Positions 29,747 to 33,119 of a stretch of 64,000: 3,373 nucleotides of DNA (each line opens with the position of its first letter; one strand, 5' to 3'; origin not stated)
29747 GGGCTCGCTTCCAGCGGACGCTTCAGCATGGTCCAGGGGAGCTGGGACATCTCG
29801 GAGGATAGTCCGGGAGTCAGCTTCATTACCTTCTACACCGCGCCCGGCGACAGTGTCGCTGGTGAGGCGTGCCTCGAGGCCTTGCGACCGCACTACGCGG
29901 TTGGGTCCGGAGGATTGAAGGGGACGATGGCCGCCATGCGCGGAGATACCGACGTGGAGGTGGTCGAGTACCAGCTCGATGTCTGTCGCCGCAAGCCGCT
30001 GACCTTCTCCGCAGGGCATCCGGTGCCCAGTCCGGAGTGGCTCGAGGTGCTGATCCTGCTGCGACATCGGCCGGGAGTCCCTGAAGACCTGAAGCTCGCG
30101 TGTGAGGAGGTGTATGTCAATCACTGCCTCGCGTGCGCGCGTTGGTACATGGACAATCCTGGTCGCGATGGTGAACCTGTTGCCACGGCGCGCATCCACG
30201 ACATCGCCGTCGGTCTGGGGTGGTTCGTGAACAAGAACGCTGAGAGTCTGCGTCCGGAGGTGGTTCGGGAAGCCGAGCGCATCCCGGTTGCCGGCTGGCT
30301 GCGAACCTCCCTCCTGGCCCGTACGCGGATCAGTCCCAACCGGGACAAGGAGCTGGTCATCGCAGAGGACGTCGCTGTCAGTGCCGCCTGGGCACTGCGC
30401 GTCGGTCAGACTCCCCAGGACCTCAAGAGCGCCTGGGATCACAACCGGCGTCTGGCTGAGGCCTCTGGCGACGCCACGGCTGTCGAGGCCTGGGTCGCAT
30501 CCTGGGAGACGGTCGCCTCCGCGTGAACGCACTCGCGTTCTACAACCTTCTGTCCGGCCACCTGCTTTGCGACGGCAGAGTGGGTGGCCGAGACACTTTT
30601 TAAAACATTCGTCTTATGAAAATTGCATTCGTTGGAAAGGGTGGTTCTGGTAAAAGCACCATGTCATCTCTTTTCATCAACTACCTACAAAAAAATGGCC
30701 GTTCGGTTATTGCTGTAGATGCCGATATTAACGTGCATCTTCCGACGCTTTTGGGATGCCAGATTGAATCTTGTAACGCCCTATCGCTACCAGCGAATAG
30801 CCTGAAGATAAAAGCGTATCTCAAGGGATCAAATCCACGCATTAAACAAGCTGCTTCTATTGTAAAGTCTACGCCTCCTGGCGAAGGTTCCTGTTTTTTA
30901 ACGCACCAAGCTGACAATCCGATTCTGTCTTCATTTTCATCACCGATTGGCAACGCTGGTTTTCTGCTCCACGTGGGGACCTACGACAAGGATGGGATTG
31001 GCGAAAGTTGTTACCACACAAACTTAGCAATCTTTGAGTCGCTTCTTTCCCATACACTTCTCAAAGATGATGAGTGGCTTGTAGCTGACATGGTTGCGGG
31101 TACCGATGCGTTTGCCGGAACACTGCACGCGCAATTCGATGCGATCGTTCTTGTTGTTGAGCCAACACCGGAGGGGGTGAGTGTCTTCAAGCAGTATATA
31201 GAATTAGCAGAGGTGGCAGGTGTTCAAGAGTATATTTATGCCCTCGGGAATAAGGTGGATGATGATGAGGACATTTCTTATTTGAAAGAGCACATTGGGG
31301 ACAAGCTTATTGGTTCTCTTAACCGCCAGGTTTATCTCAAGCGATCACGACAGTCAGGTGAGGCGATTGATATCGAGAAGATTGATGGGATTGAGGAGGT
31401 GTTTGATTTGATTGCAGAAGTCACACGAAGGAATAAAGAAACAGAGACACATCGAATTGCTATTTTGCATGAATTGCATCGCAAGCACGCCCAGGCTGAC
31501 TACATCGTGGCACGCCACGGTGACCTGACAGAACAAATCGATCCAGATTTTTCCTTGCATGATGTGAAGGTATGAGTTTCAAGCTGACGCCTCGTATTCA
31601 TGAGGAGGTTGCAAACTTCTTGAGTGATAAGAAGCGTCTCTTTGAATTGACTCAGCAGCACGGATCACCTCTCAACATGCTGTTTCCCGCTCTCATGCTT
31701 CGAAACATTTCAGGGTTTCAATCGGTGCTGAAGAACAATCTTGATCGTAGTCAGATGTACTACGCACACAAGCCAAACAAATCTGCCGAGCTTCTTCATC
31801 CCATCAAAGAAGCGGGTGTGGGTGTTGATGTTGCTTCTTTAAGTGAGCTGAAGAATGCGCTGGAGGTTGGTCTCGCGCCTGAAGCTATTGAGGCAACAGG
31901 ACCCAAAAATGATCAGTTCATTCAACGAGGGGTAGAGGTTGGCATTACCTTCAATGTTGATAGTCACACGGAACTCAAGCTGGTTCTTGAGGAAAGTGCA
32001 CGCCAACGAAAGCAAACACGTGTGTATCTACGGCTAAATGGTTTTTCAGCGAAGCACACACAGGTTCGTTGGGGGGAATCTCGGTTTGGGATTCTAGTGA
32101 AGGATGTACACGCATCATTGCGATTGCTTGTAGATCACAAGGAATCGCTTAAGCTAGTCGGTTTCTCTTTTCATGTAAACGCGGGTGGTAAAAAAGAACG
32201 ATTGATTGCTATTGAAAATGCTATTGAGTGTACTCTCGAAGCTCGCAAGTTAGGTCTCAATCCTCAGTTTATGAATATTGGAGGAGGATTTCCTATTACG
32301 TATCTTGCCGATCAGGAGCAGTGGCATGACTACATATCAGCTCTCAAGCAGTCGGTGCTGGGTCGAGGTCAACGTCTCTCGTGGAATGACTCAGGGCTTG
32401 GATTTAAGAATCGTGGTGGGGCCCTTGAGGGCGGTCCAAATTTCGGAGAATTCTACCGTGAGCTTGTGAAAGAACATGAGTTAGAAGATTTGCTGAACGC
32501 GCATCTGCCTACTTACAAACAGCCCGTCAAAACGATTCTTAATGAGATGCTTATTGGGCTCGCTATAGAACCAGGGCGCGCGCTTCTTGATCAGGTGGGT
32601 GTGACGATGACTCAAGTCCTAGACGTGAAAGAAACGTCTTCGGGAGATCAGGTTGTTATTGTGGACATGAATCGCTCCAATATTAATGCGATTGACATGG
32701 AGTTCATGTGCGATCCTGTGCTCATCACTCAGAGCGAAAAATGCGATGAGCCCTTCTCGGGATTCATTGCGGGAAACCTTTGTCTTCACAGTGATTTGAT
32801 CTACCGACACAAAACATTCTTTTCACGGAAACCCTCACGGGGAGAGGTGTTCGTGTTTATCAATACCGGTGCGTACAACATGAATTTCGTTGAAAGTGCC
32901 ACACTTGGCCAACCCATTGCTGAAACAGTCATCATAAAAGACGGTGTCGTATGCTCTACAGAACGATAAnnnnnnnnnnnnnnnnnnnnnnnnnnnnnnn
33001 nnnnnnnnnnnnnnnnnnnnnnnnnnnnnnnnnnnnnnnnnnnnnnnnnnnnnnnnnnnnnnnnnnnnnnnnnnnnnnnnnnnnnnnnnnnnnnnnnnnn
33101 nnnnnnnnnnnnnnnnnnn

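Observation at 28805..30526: Divergent His-rich COG0523 GTPase behind a promoter with a perfect palindromic operator; second COG0523 copy in the window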

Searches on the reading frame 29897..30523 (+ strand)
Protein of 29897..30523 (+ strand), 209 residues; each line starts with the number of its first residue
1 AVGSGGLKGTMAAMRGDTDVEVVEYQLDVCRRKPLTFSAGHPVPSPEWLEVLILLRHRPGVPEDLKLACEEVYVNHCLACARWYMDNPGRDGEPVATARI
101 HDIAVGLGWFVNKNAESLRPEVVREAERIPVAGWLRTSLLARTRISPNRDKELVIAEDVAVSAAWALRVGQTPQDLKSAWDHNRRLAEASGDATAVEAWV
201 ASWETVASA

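Call 47: search_protein_representatives(alignment_id=A2)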
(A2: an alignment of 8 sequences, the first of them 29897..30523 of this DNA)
Query: 8 sequences, 210 profile positions. Proteins with E-value up to 0.001 (for the whole library): 51; up to 1e-10: 20; up to 1e-30: 4. The best 51 are listed.
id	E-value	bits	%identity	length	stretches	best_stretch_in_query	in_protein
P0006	4.6e-95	333.2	-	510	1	1-210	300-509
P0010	2.0e-50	187.4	-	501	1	9-204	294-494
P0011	2.3e-47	177.4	-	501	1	8-202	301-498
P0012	1.6e-31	125.6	-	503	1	22-207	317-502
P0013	1.2e-27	112.9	-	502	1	10-201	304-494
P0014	1.3e-26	109.6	-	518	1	7-203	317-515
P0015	4.4e-25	104.6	-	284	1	10-206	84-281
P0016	5.7e-25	104.2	-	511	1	8-202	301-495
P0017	2.8e-24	102.0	-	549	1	11-160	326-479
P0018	4.2e-24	101.4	-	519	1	23-201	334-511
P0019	1.1e-21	93.4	-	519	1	9-161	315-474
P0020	6.9e-19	84.3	-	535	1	14-202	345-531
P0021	3.7e-18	82.0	-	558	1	24-203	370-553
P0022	3.6e-15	72.2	-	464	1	30-141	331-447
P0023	9.4e-15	70.9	-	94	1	99-186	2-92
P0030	6.0e-09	51.9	-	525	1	19-202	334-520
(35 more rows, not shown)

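Call 60: predict_structure(alignment_id=A2)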
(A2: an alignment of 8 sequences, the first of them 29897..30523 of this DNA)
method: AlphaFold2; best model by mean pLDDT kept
length: 209 residues; sequences in the alignment: 8
mean_pLDDT: 89.3   pTM: 0.84
mean pLDDT of the five models: 89.3, 89.2, 89.1, 88.6, 87.2
residues with pLDDT >= 90: 159; 70-90: 30; 50-70: 11; < 50: 9
segments of 3 or more residues with pLDDT < 50: 1-9
pLDDT, mean of each block of 10 residues (from residue 1): 44 62 92 94 93 87 92 96 95 92 94 89 95 95 94 96 95 85 97 97 93
secondary structure, 60 per line:
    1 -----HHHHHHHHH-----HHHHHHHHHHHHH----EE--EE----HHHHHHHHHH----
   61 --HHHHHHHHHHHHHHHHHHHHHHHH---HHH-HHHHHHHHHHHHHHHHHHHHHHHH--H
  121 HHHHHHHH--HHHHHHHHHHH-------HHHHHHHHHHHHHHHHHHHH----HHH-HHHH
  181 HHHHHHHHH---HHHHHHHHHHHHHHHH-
elements in order: H6-14 H20-32 H47-56 H63-86 H94-117 H120-128 H131-141 H149-168 H177-189 H193-208

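Call 65: fold_search(model_id=the predicted structure, library=pdb)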
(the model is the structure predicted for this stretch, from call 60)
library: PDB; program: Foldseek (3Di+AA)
matches with E <= 10: 659; with E <= 0.001: 0
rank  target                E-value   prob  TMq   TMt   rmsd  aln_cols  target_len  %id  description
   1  8g9j                  5.4e-02  0.90  0.28  0.29  10.6       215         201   18  Geometrically programmable nanomaterial construction using regularized protein building blocks (released 2024-03-13)
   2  5cwj                  1.0e-01  0.87  0.27  0.33  10.0       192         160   17  Crystal structure of de novo designed helical repeat protein DHR49 (released 2015-12-16)
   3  8g9k_A                1.8e-01  0.77  0.31  0.32  11.0       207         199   17  Geometrically programmable nanomaterial construction using regularized protein building blocks (released 2024-03-13)
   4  5cwn                  1.8e-01  0.44  0.26  0.26  12.4       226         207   15  Crystal structure of de novo designed helical repeat protein DHR71 (released 2015-12-16)
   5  8e0o_B                2.4e-01  0.38  0.26  0.27  11.6       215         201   15  Heterotrimeric variant of tcTRP9, hetBGL03-15-18 (released 2023-04-12)
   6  7ue2_A                2.8e-01  0.89  0.44  0.34   6.6       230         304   13  Crystal structure of designed helical repeat protein RPB_PLP3_R6 bound to PLPx6 peptide (released 2023-03-29)
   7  8g9k_B                2.9e-01  0.75  0.34  0.35  11.0       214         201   17  Geometrically programmable nanomaterial construction using regularized protein building blocks (released 2024-03-13)
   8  5cwm                  3.2e-01  0.41  0.27  0.26  12.3       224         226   17  Crystal structure of de novo designed helical repeat protein DHR64 (released 2015-12-16)
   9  8e0n_E                3.2e-01  0.28  0.20  0.23  14.5       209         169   14  Homotrimeric variant of tcTRP9, BGL18 (released 2023-04-12)
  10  8e0n_D                3.4e-01  0.41  0.24  0.28   9.7       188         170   13  Homotrimeric variant of tcTRP9, BGL18 (released 2023-04-12)
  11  8f6q_A                3.7e-01  0.30  0.25  0.26  12.6       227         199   13  CryoEM structure of designed modular protein oligomer C8-71 (released 2023-11-29)
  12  6u1s_A                4.1e-01  0.51  0.30  0.23  11.0       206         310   10  Cryo-EM structure of a de novo designed 16-helix transmembrane nanopore, TMHC8_R. (released 2020-08-19)
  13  8e12_A                4.1e-01  0.33  0.22  0.26  14.7       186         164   14  Homotrimeric variant of tcTRP9, BGL14 (released 2023-04-12)
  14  8e12_B                4.1e-01  0.30  0.21  0.26  14.7       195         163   12  Homotrimeric variant of tcTRP9, BGL14 (released 2023-04-12)
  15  6twz_C                4.5e-01  0.28  0.25  0.23  15.1       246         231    8  14-3-3 sigma complexed with a phosphorylated 16E6 peptide (released 2020-05-06)
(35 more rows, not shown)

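Call 87: find_encoding_contigs(protein=P0012, flank=8000, max_places=2)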
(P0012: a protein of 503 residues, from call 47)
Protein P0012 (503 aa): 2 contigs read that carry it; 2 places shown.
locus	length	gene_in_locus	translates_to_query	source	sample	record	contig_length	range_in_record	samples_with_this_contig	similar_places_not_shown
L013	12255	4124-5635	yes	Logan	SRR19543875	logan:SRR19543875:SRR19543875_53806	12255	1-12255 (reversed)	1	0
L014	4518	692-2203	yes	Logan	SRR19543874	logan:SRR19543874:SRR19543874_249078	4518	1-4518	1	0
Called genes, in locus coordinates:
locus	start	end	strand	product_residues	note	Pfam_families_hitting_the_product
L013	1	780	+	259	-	?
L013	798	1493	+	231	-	PF13462:Thioredoxin_4, PF01323:DSBA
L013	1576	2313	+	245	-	PF13462:Thioredoxin_4, PF01323:DSBA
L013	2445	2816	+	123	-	PF01475:FUR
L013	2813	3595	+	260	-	PF03059:NAS, PF13649:Methyltransf_25 (weak)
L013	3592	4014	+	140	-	-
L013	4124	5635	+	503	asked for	PF02492:cobW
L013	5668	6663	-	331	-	PF00571:CBS (weak), PF01769:MgtE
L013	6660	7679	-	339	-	PF01380:SIS (weak), PF10432:bact-PGI_C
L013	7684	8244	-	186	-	-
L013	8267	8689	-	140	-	PF08570:DUF1761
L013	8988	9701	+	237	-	-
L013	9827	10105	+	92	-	PF07866:DUF1653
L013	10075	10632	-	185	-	-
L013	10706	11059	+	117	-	-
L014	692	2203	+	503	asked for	PF02492:cobW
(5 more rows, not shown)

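Call 88: find_encoding_contigs(protein=P0030, flank=8000, max_places=2)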
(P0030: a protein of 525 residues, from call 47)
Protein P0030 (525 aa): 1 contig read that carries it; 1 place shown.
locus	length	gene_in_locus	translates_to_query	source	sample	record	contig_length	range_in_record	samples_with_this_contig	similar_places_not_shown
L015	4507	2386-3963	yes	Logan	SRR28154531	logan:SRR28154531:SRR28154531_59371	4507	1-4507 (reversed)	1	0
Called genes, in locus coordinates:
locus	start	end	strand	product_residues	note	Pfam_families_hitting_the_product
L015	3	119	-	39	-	?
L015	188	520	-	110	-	PF01588:tRNA_bind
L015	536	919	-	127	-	PF03652:RuvX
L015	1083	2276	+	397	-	PF02492:cobW, PF07683:CobW_C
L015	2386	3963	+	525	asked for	PF02492:cobW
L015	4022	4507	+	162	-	?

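Call 89: find_encoding_contigs(protein=P0010, flank=8000, max_places=2)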
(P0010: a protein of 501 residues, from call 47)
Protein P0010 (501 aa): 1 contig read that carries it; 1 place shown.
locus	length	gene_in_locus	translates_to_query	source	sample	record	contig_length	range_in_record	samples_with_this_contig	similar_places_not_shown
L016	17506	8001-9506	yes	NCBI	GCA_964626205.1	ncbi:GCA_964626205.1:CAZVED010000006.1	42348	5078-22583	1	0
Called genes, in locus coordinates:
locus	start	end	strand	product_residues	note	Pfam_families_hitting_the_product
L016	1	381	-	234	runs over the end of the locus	-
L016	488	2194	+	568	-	PF05157:MshEN (weak), PF00437:T2SSE, PF13173:AAA_14 (faint)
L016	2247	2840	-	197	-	-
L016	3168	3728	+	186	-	-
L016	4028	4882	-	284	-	PF13406:SLT_2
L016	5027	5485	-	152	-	PF02367:TsaE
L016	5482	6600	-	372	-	PF00814:TsaD, PF22521:HypF_C_2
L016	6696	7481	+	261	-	PF03059:NAS, PF13649:Methyltransf_25 (faint)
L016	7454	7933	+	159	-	-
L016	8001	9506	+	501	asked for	PF02492:cobW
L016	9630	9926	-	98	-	-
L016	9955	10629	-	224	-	PF00899:ThiF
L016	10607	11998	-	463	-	-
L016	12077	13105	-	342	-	-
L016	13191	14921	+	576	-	PF00989:PAS, PF13188:PAS_8, PF08448:PAS_4, PF13426:PAS_9, PF08448:PAS_4 (weak), PF08447:PAS_3, PF00512:HisKA, PF02518:HATPase_c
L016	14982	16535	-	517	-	PF07992:Pyr_redox_2 (faint), PF00070:Pyr_redox (weak), PF00732:GMC_oxred_N, PF00890:FAD_binding_2, PF01266:DAO (faint), PF01494:FAD_binding_3 (weak), PF13450:NAD_binding_8 (faint), PF05199:GMC_oxred_C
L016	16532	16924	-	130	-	-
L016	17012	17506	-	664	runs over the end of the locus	PF00989:PAS, PF08448:PAS_4, PF13426:PAS_9, PF08447:PAS_3 (weak), PF00512:HisKA, PF02518:HATPase_c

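Call 98: search_protein_families(library=pfam, alignment_id=A2, max_evalue=1)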
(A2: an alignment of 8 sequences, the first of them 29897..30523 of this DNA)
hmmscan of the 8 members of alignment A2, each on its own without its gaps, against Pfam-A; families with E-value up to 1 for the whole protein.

A. member 1, window:29897-30523:+ (209 aa): 0 families

B. families by the number of members that match (of 8 scanned): 1 family
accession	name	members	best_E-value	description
PF23088.1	DUF7047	1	0.064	Domain of unknown function (DUF7047)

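Call 99: search_dna_similar(query=window:29897-30523:+, collection=plasmids, mode=protein, max_evalue=0.001, max_rows=5)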
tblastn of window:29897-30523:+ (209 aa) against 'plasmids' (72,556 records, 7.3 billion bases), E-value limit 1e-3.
No match.

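Call 100: search_dna_similar(query=window:29897-30523:+, collection=phages, mode=protein, max_evalue=0.001, max_rows=5)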
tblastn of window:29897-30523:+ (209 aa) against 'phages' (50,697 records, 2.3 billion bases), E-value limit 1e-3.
No match.

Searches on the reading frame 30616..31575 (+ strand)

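Call 8: search_protein_families(library=pfam, proteins=[window:30616-31575:+], max_evalue=0.01)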
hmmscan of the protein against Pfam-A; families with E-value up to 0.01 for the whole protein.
window:30616-31575:+ (319 aa): 7 families
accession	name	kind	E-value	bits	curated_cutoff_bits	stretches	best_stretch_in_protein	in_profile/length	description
PF01656.29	CbiA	-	7.3e-09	36.1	25.4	1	7-249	6-123/125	CobQ/CobB/MinD/ParA nucleotide binding domain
PF10609.15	ParA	-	1.2e-06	28.6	27.1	1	6-65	10-73/246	NUBPL iron-transfer P-loop NTPase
PF16575.11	CLP1_P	-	8.7e-05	22.9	26.6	1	7-39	1-33/188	mRNA cleavage and polyadenylation factor CLP1 P-loop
PF00142.24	Fer4_NifH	-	0.0001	22.3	25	1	1-37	1-37/271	4Fe-4S iron sulfur cluster binding proteins, NifH/frxC family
PF13614.12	AAA_31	-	0.00038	20.9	27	1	7-52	9-54/177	AAA domain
PF02374.21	ArsA_ATPase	-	0.0058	16.3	24.3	0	3-37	4-38/305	Anion-transporting ATPase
PF24883.2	NPHP3_N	-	0.0098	16.5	24.8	0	7-32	29-54/164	Nephrocystin 3, N-terminal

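Call 26: search_protein_families(library=ncbifam, proteins=[window:30616-31575:+], max_evalue=0.001)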
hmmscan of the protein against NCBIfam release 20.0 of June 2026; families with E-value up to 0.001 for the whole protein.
window:30616-31575:+ (319 aa): 12 families
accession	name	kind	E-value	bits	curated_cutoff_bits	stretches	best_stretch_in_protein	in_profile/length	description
TIGR03371.1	cellulose_yhjQ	equivalog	6e-06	25.9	157.85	1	8-56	10-58/246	cellulose biosynthesis protein BcsQ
NF008669.0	PRK11670.1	equivalog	8.5e-06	24.9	348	0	6-50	114-159/369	iron-sulfur cluster carrier protein ApbC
TIGR01281.1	DPOR_bchL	equivalog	5.1e-05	22.8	345.15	0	1-37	1-37/268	ferredoxin:protochlorophyllide reductase (ATP-dependent) iron-sulfur ATP-binding protein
TIGR01969.1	minD_arch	subfamily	6.2e-05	22.3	201.75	1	6-40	7-41/251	cell division ATPase MinD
NF009701.0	PRK13230.1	subfamily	0.00024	20.2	350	0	2-38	3-39/291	nitrogenase reductase-like protein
NF010443.0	PRK13869.1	subfamily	0.00027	19.9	446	1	8-51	130-173/405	plasmid-partitioning protein RepA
NF041546.1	ParA_partition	equivalog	0.00039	20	180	0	7-37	7-37/203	ParA family partition ATPase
NF033200.1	F430_CfbC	exception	0.0007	19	402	0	2-37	2-37/260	Ni-sirohydrochlorin a,c-diamide reductive cyclase ATP-dependent reductase subunit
NF010340.0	PRK13768.1-2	equivalog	0.00082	19.2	293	0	3-39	6-42/265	GTPase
NF041417.1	ArsA_halo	exception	0.00085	18.1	800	0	5-50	338-383/617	arsenical pump-driving ATPase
TIGR01968.1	minD_bact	equivalog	0.00094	18.6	212.9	0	6-48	8-51/261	septum site-determining protein MinD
NF010339.0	PRK13768.1-1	equivalog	0.00097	18.9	414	0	1-41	1-40/248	GTPase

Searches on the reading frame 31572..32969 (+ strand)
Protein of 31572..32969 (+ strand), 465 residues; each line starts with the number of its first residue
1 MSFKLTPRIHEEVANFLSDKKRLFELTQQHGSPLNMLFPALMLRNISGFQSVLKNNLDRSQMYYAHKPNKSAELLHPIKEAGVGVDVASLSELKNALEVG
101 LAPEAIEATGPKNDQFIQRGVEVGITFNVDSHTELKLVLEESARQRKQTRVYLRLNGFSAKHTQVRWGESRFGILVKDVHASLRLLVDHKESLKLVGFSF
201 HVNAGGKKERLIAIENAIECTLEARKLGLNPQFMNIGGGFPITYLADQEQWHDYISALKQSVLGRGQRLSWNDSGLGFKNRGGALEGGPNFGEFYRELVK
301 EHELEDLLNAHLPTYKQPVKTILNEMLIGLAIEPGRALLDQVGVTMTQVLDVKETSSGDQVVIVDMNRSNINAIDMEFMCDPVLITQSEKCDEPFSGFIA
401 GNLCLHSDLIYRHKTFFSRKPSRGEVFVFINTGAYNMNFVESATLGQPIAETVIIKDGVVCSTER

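Call 8: search_protein_families(library=pfam, proteins=[window:31572-32969:+], max_evalue=0.01)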
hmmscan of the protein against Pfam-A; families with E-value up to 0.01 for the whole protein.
window:31572-32969:+ (465 aa): 2 families
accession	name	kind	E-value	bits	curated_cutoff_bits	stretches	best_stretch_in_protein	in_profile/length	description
PF02784.22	Orn_Arg_deC_N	-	1.3e-31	110.3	23.4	1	51-261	9-224/247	Pyridoxal-dependent decarboxylase, pyridoxal binding domain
PF00278.28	Orn_DAP_Arg_deC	-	0.00017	22.2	23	1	340-433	5-95/95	Pyridoxal-dependent decarboxylase, C-terminal sheet domain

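Call 26: search_protein_families(library=ncbifam, proteins=[window:31572-32969:+], max_evalue=0.001)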
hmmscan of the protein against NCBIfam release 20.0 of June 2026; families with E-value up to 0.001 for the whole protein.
window:31572-32969:+ (465 aa): 7 families
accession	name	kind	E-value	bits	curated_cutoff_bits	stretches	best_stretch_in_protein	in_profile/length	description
TIGR01048.1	lysA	equivalog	2.6e-41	141.5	297.9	2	15-264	8-264/417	diaminopimelate decarboxylase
TIGR03099.1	dCO2ase_PEP1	hypoth_equivalog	3.1e-30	105.6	478.45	1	23-250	15-245/398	pyridoxal-dependent decarboxylase, exosortase A system-associated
NF052544.1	OrLyDeCDokD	equivalog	3.3e-18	65.6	700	1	20-255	30-271/461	ornithine/lysine decarboxylase DokD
NF006515.0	PRK08961.1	equivalog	4.1e-18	64.7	802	2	60-251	527-717/861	bifunctional aspartate kinase/diaminopimelate decarboxylase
TIGR01273.1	speA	equivalog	1.1e-09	37.4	624.1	1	32-248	57-293/624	arginine decarboxylase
NF003763.0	PRK05354.1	equivalog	5.6e-08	31.8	369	1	64-250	102-303/636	biosynthetic arginine decarboxylase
NF041039.1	FslC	exception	8.7e-08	31.4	500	1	20-202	16-200/418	rhizoferrin biosystnesis N-citrylornithine decarboxylase FslC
